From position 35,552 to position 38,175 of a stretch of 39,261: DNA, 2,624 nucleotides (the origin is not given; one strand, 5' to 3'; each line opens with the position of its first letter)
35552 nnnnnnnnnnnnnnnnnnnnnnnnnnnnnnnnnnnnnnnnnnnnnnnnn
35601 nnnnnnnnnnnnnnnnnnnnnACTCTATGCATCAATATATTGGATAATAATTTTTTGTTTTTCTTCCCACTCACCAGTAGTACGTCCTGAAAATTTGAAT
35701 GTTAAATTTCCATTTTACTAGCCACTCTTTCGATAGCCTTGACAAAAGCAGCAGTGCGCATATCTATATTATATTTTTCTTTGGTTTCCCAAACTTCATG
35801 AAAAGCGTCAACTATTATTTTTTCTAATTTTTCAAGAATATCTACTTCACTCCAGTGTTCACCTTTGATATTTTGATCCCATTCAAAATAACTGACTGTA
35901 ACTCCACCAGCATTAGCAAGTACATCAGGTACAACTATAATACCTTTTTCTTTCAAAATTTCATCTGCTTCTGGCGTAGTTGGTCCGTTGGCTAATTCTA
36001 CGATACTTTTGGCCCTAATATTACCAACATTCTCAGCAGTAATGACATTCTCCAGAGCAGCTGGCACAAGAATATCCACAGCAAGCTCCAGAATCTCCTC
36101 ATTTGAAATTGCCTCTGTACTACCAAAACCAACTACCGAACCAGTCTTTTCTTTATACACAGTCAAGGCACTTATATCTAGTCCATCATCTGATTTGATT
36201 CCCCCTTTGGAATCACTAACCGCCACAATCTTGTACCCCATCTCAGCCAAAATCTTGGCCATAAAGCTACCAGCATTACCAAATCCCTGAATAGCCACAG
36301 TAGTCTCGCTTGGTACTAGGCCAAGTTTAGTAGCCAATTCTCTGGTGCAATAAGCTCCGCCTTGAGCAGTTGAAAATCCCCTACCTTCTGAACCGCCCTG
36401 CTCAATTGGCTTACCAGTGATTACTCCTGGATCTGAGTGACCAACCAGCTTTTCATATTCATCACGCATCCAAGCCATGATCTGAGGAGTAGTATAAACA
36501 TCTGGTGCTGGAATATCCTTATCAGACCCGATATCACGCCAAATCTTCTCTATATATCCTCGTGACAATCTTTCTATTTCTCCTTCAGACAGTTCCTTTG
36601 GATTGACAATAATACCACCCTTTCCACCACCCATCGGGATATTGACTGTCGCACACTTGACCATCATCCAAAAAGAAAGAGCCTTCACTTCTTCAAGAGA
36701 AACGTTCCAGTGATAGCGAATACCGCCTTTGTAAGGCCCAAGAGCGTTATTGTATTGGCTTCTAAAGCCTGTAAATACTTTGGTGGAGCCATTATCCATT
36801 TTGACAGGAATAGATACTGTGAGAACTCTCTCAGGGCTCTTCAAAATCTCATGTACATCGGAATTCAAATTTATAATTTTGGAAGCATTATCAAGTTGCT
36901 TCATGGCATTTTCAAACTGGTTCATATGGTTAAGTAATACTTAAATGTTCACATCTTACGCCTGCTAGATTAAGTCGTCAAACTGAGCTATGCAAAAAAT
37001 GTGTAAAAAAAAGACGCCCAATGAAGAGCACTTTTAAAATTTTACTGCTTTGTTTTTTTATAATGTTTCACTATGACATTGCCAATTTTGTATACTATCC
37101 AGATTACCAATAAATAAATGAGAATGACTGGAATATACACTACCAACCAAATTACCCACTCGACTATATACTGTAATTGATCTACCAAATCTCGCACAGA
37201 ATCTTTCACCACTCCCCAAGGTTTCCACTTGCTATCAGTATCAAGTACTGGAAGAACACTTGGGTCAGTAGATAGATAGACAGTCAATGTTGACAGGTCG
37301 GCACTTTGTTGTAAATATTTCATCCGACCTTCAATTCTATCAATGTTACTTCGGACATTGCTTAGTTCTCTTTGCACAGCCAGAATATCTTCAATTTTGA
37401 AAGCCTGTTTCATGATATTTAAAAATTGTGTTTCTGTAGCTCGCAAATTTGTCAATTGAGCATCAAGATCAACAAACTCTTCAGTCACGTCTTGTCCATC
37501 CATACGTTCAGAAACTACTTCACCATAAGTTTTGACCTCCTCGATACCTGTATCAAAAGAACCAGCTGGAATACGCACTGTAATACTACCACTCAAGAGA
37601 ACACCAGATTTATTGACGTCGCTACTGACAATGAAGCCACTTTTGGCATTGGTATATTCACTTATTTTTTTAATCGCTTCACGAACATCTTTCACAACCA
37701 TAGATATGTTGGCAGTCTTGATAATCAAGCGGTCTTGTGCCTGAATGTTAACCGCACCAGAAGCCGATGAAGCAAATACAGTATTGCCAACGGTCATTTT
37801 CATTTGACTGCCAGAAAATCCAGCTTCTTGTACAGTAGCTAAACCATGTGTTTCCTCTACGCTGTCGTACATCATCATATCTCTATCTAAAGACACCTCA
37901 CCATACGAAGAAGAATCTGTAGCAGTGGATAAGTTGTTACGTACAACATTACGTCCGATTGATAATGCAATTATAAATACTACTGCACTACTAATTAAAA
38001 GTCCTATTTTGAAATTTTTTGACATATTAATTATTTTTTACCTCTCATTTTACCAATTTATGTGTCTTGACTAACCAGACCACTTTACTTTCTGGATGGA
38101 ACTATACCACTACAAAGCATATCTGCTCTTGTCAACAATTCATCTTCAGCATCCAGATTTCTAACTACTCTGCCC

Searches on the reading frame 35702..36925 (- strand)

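Call 26: search_protein_families(library=ncbifam, proteins=[window:35702-36925:-])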
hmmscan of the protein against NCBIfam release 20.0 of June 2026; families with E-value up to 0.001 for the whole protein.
window:35702-36925:- (407 aa): 9 families
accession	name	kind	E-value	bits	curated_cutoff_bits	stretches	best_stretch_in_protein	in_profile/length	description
NF040817.1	GdhA_Arch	equivalog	2e-166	554.3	750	1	2-405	5-411/419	glutamate dehydrogenase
NF041398.1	GluDhGdhB_Halo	equivalog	2e-136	455.2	620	1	4-405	4-403/410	glutamate dehydrogenase GdhB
NF006929.0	PRK09414.1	equivalog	7.4e-78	262.5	536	1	22-405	48-439/445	NADP-specific glutamate dehydrogenase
NF010633.0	PRK14030.1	subfamily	3e-65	221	743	1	21-405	43-439/445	glutamate dehydrogenase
NF010634.0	PRK14031.1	equivalog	1.2e-58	198.7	822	1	23-378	45-409/444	NADP-specific glutamate dehydrogenase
NF035922.1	Trp_DH_ScyB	equivalog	5.3e-23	81.6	600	1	75-403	52-341/346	tryptophan dehydrogenase ScyB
NF004912.0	PRK06270.1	equivalog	6.1e-07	29.1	373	1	209-299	5-107/343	homoserine dehydrogenase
NF005002.0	PRK06392.1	equivalog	3.1e-06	26.3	296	1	228-289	32-91/329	homoserine dehydrogenase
NF047886.1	AmOxnSyBioU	equivalog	0.00034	19.8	600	1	210-281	1-73/323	(S)-8-amino-7-oxononanoate synthase BioU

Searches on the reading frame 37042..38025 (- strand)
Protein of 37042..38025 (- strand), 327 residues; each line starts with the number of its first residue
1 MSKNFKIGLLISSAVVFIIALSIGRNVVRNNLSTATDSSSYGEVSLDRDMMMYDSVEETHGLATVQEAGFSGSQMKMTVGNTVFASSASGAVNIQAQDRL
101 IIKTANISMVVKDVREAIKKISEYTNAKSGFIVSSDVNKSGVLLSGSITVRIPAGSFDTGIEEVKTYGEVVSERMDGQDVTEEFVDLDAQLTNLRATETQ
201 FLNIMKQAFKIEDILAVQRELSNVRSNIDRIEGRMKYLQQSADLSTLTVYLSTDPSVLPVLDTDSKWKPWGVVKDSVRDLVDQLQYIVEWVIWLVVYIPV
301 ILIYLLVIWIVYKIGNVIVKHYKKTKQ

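Call 26: search_protein_families(library=ncbifam, proteins=[window:37042-38025:-])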
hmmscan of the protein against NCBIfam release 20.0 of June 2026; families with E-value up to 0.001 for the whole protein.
window:37042-38025:- (327 aa): 0 families

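Call 56: search_protein_families(library=pfam, proteins=[window:37042-38025:-])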
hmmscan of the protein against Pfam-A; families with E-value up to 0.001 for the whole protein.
window:37042-38025:- (327 aa): 1 family
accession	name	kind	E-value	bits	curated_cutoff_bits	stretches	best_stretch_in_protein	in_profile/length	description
PF14257.11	DUF4349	-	2.2e-49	168.1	27.7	1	99-309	1-213/213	Domain of unknown function (DUF4349)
